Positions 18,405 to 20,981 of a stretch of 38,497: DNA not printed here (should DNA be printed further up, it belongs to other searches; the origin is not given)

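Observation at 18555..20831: Cysteine synthase fused to a CysRS-like body whose class-I synthetase signatures are eroded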

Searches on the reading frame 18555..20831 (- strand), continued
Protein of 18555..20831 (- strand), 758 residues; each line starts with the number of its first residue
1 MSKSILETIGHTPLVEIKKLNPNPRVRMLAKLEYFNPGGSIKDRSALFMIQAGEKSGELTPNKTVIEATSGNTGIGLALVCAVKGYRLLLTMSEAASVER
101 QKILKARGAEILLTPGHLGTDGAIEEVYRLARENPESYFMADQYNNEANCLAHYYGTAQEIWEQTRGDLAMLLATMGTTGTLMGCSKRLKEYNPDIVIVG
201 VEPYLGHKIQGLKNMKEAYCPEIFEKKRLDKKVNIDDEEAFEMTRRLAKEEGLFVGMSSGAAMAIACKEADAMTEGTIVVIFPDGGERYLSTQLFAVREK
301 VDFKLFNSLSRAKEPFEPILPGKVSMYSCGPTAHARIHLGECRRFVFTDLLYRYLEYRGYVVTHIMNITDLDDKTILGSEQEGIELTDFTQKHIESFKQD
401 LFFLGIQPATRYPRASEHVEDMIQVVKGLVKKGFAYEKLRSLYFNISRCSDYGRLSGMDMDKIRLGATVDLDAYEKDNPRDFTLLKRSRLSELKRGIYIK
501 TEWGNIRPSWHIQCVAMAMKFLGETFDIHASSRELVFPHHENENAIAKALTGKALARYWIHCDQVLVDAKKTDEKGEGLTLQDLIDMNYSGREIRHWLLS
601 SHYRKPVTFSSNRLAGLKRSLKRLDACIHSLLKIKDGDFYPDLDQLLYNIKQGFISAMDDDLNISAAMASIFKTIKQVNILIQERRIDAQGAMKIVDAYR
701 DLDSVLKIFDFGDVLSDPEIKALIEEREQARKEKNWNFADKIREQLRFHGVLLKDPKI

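Call 38: list_cluster_members(proteins=[P0156, P0157, P0164, P0167, P0168, P0170, P0176, P0179, P0189, P0141])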
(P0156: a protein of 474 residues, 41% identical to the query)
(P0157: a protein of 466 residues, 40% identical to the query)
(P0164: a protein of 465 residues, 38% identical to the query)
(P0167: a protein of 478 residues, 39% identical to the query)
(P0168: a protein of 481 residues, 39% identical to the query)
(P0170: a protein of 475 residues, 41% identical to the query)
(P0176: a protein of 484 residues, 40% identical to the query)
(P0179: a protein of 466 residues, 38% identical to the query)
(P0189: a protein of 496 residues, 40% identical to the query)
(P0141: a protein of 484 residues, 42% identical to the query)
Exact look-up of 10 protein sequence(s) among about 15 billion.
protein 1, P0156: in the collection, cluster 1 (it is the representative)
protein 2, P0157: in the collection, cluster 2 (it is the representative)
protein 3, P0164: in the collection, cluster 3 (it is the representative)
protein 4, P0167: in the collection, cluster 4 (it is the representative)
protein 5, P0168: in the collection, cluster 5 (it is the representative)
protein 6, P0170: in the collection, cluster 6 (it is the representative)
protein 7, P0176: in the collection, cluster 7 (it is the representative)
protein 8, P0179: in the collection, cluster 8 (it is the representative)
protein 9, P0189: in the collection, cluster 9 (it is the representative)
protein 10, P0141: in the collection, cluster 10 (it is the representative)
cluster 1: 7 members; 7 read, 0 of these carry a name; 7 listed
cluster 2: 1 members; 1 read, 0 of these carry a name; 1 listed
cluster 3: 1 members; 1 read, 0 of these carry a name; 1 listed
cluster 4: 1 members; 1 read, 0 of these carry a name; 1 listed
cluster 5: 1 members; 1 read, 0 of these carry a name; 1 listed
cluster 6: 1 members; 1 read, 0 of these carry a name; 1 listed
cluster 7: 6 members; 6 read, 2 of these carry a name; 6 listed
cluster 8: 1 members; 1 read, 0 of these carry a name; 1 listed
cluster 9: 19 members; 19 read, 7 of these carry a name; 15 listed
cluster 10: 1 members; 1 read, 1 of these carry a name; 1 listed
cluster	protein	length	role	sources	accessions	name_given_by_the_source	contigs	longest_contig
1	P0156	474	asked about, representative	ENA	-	-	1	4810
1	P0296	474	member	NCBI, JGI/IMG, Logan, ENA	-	-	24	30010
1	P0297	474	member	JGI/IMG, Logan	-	-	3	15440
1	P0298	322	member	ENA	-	-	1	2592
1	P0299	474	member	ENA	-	-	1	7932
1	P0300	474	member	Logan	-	-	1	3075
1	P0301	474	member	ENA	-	-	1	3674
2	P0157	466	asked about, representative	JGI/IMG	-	-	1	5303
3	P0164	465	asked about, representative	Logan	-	-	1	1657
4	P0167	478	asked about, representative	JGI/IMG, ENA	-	-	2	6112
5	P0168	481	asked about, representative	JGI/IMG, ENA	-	-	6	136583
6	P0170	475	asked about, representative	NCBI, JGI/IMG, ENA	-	-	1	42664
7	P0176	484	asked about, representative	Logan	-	-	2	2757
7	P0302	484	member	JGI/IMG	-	cysteinyl-tRNA synthetase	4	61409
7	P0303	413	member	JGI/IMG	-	cysteinyl-tRNA synthetase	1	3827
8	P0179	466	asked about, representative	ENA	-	-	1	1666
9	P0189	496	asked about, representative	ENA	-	-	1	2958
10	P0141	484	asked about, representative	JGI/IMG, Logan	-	cysteinyl-tRNA synthetase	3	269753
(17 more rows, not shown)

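Call 44: list_cluster_members(proteins=[P0188, P0195, P0224, P0227, P0247, P0231, P0218, P0254, P0258, P0269])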
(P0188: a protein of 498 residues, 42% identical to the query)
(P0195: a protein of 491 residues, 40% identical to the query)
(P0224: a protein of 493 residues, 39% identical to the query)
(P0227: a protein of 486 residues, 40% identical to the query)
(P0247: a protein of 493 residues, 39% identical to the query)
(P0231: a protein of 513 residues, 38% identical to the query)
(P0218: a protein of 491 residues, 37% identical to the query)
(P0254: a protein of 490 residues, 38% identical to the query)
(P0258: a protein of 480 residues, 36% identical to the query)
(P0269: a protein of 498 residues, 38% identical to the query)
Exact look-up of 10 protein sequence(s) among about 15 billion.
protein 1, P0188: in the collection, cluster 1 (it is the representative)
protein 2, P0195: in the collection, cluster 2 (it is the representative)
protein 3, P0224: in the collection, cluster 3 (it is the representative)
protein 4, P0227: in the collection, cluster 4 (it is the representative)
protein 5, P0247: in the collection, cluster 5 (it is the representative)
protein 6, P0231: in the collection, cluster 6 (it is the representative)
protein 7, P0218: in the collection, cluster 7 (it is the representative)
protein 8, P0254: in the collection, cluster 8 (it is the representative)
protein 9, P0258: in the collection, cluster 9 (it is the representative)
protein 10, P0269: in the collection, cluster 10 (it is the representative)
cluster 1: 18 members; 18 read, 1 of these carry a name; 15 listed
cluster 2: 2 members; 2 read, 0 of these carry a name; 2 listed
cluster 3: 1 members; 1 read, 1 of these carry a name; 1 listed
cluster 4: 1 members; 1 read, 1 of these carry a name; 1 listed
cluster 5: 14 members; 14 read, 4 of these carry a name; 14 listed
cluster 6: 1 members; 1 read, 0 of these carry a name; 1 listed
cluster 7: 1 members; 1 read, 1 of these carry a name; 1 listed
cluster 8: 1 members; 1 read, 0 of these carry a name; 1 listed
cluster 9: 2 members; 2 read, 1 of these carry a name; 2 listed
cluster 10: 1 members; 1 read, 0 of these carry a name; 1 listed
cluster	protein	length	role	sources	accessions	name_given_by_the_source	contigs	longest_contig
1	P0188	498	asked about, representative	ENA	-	-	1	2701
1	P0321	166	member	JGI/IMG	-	cysteinyl-tRNA synthetase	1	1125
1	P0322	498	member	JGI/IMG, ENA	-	-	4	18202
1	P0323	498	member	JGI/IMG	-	-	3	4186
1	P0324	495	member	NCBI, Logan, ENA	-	-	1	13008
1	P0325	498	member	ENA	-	-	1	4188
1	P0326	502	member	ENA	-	-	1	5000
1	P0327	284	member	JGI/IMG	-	-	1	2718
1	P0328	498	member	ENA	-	-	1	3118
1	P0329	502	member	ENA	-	-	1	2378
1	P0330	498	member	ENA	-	-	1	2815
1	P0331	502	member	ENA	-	-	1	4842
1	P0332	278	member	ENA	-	-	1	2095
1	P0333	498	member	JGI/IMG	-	-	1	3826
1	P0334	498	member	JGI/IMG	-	-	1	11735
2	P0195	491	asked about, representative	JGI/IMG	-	-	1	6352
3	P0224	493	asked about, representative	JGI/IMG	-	cysteinyl-tRNA synthetase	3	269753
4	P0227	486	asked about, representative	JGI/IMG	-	cysteinyl-tRNA synthetase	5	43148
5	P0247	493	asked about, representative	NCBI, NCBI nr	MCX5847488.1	MAG: cysteine--tRNA ligase [Deltaproteobacteria bacterium] | cysteine--tRNA ligase [Deltaproteobacteria bacterium]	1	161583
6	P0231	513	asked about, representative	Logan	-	-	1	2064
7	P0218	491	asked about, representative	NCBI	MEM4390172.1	MAG: cysteine--tRNA ligase [Candidatus Micrarchaeia archaeon]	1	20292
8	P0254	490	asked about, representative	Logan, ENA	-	-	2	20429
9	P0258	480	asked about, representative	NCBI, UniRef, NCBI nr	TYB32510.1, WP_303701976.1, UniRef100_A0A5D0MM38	MAG: cysteine--tRNA ligase [Flexistipes sinusarabici] | Cysteine--tRNA ligase n=1 Tax=Flexistipes sinusarabici TaxID=2352 RepID=A0A5D0MM38_FLESI | cysteine--tRNA ligase [Flexistipes sinusarabici]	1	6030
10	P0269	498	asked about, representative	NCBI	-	-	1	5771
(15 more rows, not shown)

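Call 45: find_homologous_proteins(query=P0247, max_evalue=1e-30)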
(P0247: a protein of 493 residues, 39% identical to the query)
Query P0247 (493 aa): 8000 proteins with E <= 1e-30 among 8000 candidates; the best 120 are listed.
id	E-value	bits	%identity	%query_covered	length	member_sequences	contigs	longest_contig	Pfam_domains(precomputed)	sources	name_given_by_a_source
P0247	0.0e+0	1141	100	100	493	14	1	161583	PF09334.18,PF01406.26,PF23493.2,PF01921.25,PF00133.29,PF09190.18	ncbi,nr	ncbi:MAG: cysteine--tRNA ligase [Deltaproteobacteria bacterium]|nr:cysteine--tRNA ligase [Deltaprote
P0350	8.5e-294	993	86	100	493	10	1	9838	PF09334.18,PF01406.26,PF01921.25,PF00133.29,PF09190.18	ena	-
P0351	2.9e-293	991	86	100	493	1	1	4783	PF09334.18,PF01406.26,PF01921.25,PF00133.29,PF09190.18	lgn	-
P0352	2.6e-289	978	84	100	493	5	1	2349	PF09334.18,PF01406.26,PF01921.25,PF00133.29,PF09190.18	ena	-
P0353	7.4e-289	976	84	100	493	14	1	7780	PF09334.18,PF01406.26,PF23493.2,PF01921.25,PF00133.29,PF09190.18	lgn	-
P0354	2.3e-285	965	83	100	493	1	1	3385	PF09334.18,PF01406.26,PF01921.25,PF00133.29,PF09190.18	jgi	jgi:cysteinyl-tRNA synthetase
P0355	4.7e-285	964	84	100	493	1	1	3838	PF09334.18,PF01406.26,PF01921.25,PF00133.29,PF09190.18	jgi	jgi:cysteinyl-tRNA synthetase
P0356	3.0e-284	961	82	100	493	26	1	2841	PF09334.18,PF01406.26,PF01921.25,PF00133.29,PF09190.18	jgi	jgi:cysteinyl-tRNA synthetase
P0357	5.4e-284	960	83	100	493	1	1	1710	PF09334.18,PF01406.26,PF01921.25,PF00133.29,PF09190.18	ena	-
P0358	6.6e-283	957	84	100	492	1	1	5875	PF09334.18,PF01406.26,PF01921.25,PF00133.29,PF09190.18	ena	-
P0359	7.6e-283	957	81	100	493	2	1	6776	PF09334.18,PF01406.26,PF23493.2,PF01921.25,PF00133.29,PF09190.18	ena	-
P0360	1.1e-282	956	82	100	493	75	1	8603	PF09334.18,PF01406.26,PF01921.25,PF00133.29,PF09190.18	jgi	-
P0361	6.2e-282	954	82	100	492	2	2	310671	PF09334.18,PF01406.26,PF01921.25,PF00133.29,PF09190.18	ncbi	ncbi:MAG: cysteine--tRNA ligase [Syntrophales bacterium]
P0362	7.8e-282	953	82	100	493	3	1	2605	PF09334.18,PF01406.26,PF01921.25,PF00133.29,PF09190.18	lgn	-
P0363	8.2e-282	953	82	100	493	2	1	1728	PF09334.18,PF01406.26,PF01921.25,PF00133.29,PF09190.18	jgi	jgi:cysteinyl-tRNA synthetase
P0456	1.8e-232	790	68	100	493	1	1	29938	PF09334.18,PF01406.26,PF23493.2,PF01921.25,PF00133.29,PF09190.18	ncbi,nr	ncbi:MAG: cysteine--tRNA ligase [Thermodesulfobacteriota bacterium]|nr:cysteine--tRNA ligase [Thermo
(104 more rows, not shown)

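Call 50: find_encoding_contigs(protein=P0456, flank=3000, max_places=3)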
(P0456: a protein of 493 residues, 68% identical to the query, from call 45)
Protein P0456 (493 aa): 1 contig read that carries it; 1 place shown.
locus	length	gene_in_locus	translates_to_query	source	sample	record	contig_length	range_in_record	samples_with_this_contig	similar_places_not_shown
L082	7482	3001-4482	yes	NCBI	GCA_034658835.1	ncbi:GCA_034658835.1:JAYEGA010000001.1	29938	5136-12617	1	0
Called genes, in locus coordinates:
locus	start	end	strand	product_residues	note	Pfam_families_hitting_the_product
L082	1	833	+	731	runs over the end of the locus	PF03968:LptD_N (faint), PF19838:LptD_2, PF04453:LptD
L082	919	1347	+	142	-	PF00572:Ribosomal_L13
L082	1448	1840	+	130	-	PF00380:Ribosomal_S9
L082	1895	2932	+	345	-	PF01118:Semialdhyde_dh, PF22698:Semialdhyde_dhC_1, PF02774:Semialdhyde_dhC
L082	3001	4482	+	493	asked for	PF01406:tRNA-synt_1e, PF09334:tRNA-synt_1g, PF00133:tRNA-synt_1 (weak), PF09334:tRNA-synt_1g (weak), PF01921:tRNA-synt_1f (weak), PF09190:DALR_2, PF23493:CysS_C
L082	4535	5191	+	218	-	-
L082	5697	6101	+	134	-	PF02579:Nitro_FeMo-Co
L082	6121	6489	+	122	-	PF02579:Nitro_FeMo-Co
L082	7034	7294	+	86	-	-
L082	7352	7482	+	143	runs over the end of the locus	-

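Call 68: predict_structure(alignment_id=A2)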
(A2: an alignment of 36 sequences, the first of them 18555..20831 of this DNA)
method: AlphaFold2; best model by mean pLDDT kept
length: 758 residues; sequences in the alignment: 36
mean_pLDDT: 61.1   pTM: 0.42
mean pLDDT of the five models: 61.1, 58.9, 56.2, 52.8, 48.6
residues with pLDDT >= 90: 61; 70-90: 260; 50-70: 178; < 50: 259
segments of 3 or more residues with pLDDT < 50: 1-10, 35-39, 115-119, 204-222, 285-320, 327-329, 421-577, 602-606, 657-669
pLDDT, mean of each block of 10 residues (from residue 1): 39 82 94 53 68 86 79 66 83 57 69 53 65 82 66 84 92 78 89 93 45 33 67 74 74 70 92 94 50 29 27 31 52 62 72 71 62 64 81 83 80 60 43 32 29 30 27 33 29 26 27 32 27 32 39 37 35 48 83 79 50 73 79 66 64 52 39 64 73 82 80 76 89 86 77 60
secondary structure, 60 per line:
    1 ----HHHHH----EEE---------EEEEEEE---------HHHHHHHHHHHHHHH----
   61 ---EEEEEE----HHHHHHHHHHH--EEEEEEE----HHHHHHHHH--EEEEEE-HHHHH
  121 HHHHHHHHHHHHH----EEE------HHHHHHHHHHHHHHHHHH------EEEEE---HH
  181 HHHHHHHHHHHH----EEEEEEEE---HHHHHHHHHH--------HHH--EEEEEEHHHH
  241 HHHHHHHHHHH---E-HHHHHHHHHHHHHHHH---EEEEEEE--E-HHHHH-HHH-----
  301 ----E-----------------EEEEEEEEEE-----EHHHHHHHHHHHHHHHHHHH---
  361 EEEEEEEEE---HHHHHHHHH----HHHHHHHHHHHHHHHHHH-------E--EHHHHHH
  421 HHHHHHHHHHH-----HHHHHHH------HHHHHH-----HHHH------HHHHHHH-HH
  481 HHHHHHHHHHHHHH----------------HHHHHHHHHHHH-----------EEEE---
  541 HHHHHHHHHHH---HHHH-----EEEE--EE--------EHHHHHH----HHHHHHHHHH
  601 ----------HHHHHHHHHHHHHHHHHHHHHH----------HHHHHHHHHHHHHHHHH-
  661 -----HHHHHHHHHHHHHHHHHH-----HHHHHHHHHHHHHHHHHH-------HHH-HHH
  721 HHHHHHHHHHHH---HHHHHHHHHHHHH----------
elements in order (helices of 4 or more, strands of 3 or more residues): H5-9 E14-16 E26-32 H42-56 E64-69 H74-84 E87-93 H98-106 E109-114 H116-133 E138-140 H147-164 E171-175 H179-192 E197-204 H208-217 E231-236 H237-251 H257-272 E276-282 H287-291 E323-332 H339-357 E361-369 H373-381 H386-403 H415-431 H437-443 H450-455 H461-464 H471-477 H479-494 H511-522 E534-537 H541-551 H555-558 E564-567 H581-586 H591-600 H611-632 H643-659 H666-683 H689-706 H718-732 H736-748

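Call 70: find_encoding_contigs(protein=P0141, flank=2000, max_places=3)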
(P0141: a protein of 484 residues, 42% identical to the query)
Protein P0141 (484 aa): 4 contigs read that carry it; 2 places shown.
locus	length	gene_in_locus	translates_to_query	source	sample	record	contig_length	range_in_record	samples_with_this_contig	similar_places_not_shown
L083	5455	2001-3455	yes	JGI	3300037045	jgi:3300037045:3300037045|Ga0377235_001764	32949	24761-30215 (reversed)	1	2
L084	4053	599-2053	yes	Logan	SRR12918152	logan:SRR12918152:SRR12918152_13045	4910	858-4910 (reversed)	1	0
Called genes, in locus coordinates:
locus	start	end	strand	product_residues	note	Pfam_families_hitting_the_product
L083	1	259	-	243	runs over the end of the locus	PF00515:TPR_1 (weak), PF00515:TPR_1 (weak), PF07719:TPR_2 (weak), PF13181:TPR_8 (weak), PF23914:TPR_CcmH_CycH (weak), PF13414:TPR_11, PF14559:TPR_19, PF13432:TPR_16 (weak), +11 more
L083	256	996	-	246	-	PF13525:YfiO, PF13174:TPR_6 (faint), PF13428:TPR_14 (faint), PF13432:TPR_16 (faint), PF14559:TPR_19 (faint)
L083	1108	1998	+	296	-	PF00291:PALP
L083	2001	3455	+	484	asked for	PF01406:tRNA-synt_1e, PF09190:DALR_2 (weak)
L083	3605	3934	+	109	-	PF14716:HHH_8 (faint), PF00633:HHH (faint), PF12836:HHH_3, PF03934:T2SSK (faint), PF14520:HHH_5 (weak), PF21687:T2SSK_1st (weak)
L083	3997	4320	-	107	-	PF00137:ATP-synt_C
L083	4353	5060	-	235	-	PF00119:ATP-synt_A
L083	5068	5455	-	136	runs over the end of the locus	PF03899:ATP-synt_I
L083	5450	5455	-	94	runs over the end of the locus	PF09527:ATPase_gene1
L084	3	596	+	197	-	?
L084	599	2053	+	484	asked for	PF01406:tRNA-synt_1e, PF09190:DALR_2 (weak)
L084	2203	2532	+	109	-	PF14716:HHH_8 (faint), PF00633:HHH (faint), PF12836:HHH_3, PF03934:T2SSK (faint), PF14520:HHH_5 (weak), PF21687:T2SSK_1st (weak)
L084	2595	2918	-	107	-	PF00137:ATP-synt_C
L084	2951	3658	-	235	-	PF00119:ATP-synt_A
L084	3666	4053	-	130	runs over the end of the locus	PF03899:ATP-synt_I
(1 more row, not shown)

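Call 71: find_encoding_contigs(protein=P0224, flank=2000, max_places=3)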
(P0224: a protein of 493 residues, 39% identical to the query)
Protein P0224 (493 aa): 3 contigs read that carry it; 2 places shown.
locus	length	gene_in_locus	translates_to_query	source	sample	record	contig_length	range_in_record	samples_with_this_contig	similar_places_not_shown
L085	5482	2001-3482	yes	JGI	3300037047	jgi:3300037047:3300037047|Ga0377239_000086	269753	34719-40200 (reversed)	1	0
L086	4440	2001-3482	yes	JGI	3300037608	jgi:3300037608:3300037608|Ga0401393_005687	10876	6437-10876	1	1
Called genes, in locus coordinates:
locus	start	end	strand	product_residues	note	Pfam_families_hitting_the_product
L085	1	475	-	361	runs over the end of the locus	PF00266:Aminotran_5, PF01053:Cys_Met_Meta_PP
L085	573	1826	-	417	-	PF00990:GGDEF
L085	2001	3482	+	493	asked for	PF01406:tRNA-synt_1e, PF09334:tRNA-synt_1g (weak), PF01921:tRNA-synt_1f (weak), PF00133:tRNA-synt_1 (weak), PF09334:tRNA-synt_1g (weak), PF09190:DALR_2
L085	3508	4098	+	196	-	PF03692:CxxCxxCC (weak)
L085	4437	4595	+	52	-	-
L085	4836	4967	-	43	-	-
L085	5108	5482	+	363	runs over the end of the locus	PF00512:HisKA, PF02518:HATPase_c, PF13581:HATPase_c_2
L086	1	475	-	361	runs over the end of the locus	PF00266:Aminotran_5, PF01053:Cys_Met_Meta_PP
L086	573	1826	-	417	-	PF00990:GGDEF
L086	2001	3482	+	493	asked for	PF01406:tRNA-synt_1e, PF09334:tRNA-synt_1g (weak), PF01921:tRNA-synt_1f (weak), PF00133:tRNA-synt_1 (weak), PF09334:tRNA-synt_1g (weak), PF09190:DALR_2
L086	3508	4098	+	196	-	PF03692:CxxCxxCC (weak)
